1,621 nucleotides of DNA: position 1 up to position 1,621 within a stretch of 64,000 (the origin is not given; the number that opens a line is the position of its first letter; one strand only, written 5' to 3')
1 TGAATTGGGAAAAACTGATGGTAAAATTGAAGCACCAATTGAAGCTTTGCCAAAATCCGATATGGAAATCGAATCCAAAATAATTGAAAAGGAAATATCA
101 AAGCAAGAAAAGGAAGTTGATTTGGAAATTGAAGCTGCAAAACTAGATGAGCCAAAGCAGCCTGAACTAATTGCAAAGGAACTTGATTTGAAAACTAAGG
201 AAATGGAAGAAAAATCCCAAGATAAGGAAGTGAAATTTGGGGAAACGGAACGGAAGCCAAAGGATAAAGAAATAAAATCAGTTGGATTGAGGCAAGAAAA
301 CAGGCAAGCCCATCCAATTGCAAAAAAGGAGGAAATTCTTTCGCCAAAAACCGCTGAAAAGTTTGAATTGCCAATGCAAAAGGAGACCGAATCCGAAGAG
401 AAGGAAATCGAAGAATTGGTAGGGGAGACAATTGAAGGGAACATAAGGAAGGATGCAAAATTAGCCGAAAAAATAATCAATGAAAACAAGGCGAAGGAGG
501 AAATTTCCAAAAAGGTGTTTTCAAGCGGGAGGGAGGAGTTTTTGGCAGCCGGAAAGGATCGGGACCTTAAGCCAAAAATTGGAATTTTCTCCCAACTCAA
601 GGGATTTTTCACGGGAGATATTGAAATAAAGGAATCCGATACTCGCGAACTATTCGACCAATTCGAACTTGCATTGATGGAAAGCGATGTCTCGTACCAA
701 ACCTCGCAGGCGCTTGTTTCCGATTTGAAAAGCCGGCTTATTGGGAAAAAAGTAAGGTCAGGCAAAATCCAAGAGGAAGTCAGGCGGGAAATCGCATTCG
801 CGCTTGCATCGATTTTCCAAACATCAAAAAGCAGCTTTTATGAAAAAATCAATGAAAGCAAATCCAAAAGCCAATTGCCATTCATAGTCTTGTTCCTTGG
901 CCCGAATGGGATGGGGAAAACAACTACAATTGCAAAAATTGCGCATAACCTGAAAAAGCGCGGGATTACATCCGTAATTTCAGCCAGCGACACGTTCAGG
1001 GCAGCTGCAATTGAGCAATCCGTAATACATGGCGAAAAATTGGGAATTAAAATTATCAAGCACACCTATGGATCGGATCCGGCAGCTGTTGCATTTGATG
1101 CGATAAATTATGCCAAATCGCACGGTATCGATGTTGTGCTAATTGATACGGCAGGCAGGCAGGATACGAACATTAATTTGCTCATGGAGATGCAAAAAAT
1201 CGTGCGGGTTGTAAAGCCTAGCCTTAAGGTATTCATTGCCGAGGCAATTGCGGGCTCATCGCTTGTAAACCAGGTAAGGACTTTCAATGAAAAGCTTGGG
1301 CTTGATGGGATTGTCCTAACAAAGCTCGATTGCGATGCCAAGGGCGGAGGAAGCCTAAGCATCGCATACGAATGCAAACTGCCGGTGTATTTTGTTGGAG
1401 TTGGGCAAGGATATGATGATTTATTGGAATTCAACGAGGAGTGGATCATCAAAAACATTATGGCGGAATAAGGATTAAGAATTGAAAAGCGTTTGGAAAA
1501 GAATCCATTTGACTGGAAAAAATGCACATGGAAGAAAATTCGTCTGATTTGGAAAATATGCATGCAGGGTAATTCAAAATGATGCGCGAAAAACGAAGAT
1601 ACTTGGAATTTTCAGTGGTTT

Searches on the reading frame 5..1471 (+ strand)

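Call 100: search_protein_families(library=pfam, proteins=[window:5-1471:+], max_evalue=0.0001)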
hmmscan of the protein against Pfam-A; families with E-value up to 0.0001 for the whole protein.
window:5-1471:+ (488 aa): 3 families
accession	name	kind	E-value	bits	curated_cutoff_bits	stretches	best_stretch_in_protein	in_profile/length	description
PF00448.28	SRP54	-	1.4e-68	230.9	22.7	1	292-486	1-195/196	SRP54-type protein, GTPase domain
PF02881.24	SRP54_N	-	4.1e-08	33.8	22.4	1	196-262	3-74/75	SRP54-type protein, helical bundle domain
PF13207.12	AAA_17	-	3.3e-06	27.9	27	1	298-411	1-108/136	AAA domain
